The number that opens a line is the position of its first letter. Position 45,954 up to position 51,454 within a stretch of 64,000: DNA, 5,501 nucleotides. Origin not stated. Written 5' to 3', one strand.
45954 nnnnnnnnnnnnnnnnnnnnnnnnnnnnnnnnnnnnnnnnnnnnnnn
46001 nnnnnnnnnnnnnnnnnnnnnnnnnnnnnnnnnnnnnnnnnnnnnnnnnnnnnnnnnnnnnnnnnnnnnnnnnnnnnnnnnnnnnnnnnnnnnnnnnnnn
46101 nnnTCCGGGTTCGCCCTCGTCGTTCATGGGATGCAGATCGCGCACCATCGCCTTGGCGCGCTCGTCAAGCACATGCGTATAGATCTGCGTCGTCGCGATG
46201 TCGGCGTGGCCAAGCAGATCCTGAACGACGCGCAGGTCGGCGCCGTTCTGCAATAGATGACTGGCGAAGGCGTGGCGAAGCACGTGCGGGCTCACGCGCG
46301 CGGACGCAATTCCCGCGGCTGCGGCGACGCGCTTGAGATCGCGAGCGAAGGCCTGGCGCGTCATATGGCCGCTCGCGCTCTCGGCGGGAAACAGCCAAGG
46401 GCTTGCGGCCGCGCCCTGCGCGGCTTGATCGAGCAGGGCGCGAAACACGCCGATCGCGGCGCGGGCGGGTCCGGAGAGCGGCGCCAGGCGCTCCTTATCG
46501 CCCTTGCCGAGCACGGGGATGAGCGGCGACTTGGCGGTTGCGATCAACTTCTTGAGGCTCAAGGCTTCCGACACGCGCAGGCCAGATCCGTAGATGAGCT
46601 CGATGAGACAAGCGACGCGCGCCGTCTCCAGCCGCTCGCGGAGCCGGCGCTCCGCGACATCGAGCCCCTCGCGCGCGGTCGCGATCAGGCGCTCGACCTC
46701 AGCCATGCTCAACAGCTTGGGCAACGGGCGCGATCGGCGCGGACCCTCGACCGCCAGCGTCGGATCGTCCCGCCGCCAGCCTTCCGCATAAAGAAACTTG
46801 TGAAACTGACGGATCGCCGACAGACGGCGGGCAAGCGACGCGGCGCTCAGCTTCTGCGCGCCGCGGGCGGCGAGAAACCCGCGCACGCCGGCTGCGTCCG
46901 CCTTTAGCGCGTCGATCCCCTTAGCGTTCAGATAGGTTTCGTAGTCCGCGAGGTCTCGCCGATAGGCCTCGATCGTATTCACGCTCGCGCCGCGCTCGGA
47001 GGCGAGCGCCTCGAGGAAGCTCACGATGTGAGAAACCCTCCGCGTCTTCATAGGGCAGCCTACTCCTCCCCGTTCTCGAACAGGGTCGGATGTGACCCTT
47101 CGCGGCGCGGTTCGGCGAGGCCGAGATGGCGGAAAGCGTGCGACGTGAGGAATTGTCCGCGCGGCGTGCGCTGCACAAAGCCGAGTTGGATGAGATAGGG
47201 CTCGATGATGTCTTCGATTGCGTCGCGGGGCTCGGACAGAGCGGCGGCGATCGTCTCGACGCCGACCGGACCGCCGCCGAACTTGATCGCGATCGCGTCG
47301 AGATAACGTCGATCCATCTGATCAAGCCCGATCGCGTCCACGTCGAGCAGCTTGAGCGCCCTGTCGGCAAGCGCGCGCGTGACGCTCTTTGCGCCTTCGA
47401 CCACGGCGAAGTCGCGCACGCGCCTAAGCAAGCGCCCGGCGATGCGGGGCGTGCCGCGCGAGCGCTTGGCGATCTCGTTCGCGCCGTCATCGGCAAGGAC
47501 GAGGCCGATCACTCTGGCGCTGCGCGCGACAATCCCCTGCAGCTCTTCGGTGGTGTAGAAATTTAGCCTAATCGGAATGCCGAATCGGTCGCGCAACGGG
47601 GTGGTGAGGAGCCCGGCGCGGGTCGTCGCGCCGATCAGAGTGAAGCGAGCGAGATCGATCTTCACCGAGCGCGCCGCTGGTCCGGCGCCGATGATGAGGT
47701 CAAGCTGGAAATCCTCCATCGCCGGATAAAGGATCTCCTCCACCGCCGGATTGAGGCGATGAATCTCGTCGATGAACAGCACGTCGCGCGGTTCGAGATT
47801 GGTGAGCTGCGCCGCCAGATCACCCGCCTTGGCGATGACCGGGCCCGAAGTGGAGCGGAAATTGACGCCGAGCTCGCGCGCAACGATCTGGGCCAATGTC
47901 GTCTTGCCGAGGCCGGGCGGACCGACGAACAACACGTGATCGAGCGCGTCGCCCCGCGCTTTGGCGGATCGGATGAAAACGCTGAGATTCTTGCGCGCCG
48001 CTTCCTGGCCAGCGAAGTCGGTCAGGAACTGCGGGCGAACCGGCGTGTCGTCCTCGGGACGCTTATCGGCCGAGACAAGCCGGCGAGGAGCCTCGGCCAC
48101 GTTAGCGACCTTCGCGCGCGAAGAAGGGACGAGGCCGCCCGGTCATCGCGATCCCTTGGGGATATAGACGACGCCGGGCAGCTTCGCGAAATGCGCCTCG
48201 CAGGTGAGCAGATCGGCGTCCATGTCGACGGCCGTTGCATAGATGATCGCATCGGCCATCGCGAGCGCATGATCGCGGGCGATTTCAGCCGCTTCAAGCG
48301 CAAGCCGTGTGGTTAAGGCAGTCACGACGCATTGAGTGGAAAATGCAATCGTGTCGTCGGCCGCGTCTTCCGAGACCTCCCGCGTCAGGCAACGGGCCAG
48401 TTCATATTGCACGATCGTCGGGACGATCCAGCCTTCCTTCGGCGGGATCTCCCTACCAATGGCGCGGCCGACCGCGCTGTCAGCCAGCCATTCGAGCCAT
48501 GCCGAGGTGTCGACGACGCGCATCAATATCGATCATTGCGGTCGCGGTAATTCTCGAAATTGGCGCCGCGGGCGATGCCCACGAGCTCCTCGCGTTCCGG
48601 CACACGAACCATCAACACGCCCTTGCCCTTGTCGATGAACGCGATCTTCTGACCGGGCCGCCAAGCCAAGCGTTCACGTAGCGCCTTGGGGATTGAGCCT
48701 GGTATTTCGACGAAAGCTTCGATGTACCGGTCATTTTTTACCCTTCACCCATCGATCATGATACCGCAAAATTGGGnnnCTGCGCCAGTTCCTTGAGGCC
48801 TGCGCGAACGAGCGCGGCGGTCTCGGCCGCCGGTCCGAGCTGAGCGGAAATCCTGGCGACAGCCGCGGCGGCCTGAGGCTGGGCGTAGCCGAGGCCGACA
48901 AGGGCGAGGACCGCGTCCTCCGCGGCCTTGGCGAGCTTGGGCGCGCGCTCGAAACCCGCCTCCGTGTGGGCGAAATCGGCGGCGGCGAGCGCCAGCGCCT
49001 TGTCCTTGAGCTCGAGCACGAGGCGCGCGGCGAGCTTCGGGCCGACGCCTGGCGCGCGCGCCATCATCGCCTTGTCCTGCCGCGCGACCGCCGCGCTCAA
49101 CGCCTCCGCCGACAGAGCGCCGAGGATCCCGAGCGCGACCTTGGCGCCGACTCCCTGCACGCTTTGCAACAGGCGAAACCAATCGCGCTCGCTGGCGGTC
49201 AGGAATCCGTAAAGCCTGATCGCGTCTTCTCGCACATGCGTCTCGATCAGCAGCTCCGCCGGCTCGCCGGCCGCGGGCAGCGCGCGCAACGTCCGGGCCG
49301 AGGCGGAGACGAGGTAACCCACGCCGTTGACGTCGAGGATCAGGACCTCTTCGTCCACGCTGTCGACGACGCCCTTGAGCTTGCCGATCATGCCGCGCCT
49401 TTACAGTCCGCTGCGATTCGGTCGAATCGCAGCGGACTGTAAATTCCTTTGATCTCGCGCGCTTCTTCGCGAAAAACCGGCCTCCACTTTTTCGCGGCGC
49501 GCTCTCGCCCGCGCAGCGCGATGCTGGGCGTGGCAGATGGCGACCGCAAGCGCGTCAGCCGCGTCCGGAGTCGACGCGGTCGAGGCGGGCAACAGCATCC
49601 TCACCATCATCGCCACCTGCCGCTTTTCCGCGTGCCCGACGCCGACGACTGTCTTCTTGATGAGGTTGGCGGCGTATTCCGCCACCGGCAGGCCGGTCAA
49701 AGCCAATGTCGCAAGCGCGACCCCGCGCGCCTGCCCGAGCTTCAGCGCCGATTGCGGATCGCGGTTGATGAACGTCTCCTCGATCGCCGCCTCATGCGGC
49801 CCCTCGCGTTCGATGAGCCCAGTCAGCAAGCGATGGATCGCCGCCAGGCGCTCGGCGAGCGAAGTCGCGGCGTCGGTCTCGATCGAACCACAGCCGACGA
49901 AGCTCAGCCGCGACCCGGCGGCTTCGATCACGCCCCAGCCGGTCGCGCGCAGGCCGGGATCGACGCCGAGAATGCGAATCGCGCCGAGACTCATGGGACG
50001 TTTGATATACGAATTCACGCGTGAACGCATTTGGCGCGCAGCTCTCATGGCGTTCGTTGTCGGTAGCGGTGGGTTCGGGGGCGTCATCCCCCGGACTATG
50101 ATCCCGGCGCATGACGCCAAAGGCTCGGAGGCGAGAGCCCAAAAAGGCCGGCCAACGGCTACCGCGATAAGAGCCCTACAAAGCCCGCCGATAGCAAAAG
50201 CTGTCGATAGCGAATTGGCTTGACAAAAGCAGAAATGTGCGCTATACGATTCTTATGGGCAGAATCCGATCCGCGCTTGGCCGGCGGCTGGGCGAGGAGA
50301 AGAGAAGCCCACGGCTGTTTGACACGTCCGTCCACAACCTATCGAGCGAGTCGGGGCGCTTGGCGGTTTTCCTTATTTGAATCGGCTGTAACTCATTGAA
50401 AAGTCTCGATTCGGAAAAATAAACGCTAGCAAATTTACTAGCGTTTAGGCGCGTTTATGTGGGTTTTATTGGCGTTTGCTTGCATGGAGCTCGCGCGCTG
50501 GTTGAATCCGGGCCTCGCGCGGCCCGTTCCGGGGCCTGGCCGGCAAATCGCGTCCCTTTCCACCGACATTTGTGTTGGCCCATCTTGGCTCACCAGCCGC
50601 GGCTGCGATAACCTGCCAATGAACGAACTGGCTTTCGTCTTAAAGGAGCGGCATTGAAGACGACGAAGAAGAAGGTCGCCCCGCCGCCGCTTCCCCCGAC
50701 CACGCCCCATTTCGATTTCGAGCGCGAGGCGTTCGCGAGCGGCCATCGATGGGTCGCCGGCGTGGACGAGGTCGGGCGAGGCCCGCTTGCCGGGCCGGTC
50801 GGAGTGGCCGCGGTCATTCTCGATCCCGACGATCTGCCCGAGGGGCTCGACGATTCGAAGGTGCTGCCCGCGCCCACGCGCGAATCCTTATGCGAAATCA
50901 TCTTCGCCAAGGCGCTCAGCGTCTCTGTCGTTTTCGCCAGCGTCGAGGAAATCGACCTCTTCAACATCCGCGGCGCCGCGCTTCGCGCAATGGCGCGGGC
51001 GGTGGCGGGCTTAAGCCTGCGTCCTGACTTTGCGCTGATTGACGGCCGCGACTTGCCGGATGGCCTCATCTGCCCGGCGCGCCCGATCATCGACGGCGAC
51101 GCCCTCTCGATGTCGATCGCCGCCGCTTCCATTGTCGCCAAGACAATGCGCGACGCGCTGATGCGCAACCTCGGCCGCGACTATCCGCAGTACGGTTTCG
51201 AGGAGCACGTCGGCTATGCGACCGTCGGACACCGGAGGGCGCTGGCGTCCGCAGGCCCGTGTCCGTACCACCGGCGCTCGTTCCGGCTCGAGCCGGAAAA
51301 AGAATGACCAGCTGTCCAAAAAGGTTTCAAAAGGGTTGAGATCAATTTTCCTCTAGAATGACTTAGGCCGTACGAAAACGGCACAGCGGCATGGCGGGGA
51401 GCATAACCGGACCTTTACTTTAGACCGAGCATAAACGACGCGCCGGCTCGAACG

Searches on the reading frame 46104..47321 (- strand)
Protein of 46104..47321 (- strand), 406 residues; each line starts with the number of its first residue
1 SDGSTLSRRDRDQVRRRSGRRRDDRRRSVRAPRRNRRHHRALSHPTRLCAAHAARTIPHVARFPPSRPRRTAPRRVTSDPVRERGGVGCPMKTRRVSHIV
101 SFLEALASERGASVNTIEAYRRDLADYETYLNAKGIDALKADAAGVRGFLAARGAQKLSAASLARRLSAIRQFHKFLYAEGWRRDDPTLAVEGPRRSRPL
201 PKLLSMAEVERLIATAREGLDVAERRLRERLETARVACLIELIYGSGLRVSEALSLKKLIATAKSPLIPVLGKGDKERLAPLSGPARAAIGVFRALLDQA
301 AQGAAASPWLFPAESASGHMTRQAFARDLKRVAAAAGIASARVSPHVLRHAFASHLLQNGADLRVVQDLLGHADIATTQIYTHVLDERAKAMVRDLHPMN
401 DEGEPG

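Call 30: search_protein_families(library=pfam, proteins=[window:46104-47321:-])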
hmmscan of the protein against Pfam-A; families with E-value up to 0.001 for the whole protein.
window:46104-47321:- (406 aa): 2 families
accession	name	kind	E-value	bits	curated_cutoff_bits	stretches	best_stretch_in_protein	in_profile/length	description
PF00589.27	Phage_integrase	-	6.4e-37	127.4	27.1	1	207-387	6-171/172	Phage integrase family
PF02899.23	Phage_int_SAM_1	-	3.3e-25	88.6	22.3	1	99-181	1-83/83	Phage integrase, N-terminal SAM-like domain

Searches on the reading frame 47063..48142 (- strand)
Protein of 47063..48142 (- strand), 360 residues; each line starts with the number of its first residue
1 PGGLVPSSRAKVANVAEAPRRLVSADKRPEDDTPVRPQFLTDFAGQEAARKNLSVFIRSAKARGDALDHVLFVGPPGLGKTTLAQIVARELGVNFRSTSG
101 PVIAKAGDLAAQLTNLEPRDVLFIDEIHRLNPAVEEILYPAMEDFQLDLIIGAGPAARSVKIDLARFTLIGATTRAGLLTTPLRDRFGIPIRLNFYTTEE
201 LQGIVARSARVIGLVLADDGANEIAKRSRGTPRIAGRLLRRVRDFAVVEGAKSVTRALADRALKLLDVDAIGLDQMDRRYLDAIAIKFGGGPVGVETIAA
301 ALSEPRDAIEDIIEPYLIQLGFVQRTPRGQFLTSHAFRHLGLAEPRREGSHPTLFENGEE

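Call 30: search_protein_families(library=pfam, proteins=[window:47063-48142:-])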
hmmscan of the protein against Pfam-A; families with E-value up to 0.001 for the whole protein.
window:47063-48142:- (360 aa): 13 families
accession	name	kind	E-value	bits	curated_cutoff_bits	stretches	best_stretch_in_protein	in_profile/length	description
PF05496.18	RuvB_N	-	1.4e-77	259.3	27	1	35-193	1-159/159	Holliday junction DNA helicase RuvB P-loop domain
PF17864.7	AAA_lid_4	-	6.6e-30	103.1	27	1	196-269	1-74/74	RuvB AAA lid domain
PF05491.19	RuvB_C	-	3.8e-24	84.9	24.7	1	271-340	2-71/72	RuvB C-terminal winged helix domain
PF00004.35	AAA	-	4.7e-22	79.3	21.2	1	70-192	1-128/131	ATPase family associated with various cellular activities (AAA)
PF07728.20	AAA_5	-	3.7e-09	37.1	22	1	69-187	1-139/139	AAA domain (dynein-related subfamily)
PF06068.19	TIP49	-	3e-06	27.1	23.8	1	42-99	25-84/347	TIP49 P-loop domain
PF01078.27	Mg_chelatase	-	1.3e-05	25.2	20.3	0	40-87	2-42/207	Magnesium chelatase, subunit ChlI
PF13401.12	AAA_22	-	0.0001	23.1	27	0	70-91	8-29/130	AAA domain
PF07724.20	AAA_2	-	0.00014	22.4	27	0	115-147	72-104/166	AAA domain (Cdc48 subfamily)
PF07726.17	AAA_3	-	0.00022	21.6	27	0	69-96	1-28/131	ATPase family associated with various cellular activities (AAA)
PF13191.12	AAA_16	-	0.00025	22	32.6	0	44-92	3-49/167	AAA ATPase domain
PF13207.12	AAA_17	-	0.00061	20.5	27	0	73-104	1-32/136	AAA domain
PF13173.12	AAA_14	-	0.00093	19.6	27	0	70-143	5-87/129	AAA domain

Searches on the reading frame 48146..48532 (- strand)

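Call 30: search_protein_families(library=pfam, proteins=[window:48146-48532:-])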
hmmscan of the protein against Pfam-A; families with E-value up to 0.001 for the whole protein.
window:48146-48532:- (129 aa): 1 family
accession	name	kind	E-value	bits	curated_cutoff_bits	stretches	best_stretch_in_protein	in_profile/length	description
PF01850.27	PIN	-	2.4e-16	60.9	23.6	1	6-119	2-118/120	PIN domain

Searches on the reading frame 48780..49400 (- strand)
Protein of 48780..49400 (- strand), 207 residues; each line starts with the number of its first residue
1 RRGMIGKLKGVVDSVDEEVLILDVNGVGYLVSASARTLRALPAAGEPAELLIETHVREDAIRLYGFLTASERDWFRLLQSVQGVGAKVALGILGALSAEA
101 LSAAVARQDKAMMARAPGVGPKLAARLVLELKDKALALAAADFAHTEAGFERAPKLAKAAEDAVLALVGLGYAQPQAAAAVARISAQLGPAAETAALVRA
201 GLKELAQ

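Call 30: search_protein_families(library=pfam, proteins=[window:48780-49400:-])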
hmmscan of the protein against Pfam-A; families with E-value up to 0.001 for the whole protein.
window:48780-49400:- (207 aa): 3 families
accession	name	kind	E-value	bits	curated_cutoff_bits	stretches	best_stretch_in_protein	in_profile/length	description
PF01330.27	RuvA_N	-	1.5e-20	73.5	23.6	1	4-65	1-61/61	RuvA N terminal domain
PF14520.12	HHH_5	-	1.6e-13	51.4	27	1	75-133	1-57/57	Helix-hairpin-helix domain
PF07499.19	RuvA_C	-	1.1e-10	42.2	24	1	159-205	2-46/47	RuvA, C-terminal domain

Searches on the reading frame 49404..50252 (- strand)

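Call 30: search_protein_families(library=pfam, proteins=[window:49404-50252:-])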
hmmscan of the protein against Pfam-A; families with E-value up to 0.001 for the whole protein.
window:49404-50252:- (283 aa): 1 family
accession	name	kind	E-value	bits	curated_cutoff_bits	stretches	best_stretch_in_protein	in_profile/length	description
PF02075.23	RuvC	-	1.5e-45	155.2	22.2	1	94-241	1-148/148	Crossover junction endodeoxyribonuclease RuvC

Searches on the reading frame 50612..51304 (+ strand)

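Call 30: search_protein_families(library=pfam, proteins=[window:50612-51304:+])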
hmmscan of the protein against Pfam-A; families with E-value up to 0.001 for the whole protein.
window:50612-51304:+ (231 aa): 1 family
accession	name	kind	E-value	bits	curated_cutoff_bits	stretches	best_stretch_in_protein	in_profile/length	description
PF01351.25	RNase_HII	-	2.6e-37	129.1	25.8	1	49-225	1-197/199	Ribonuclease HII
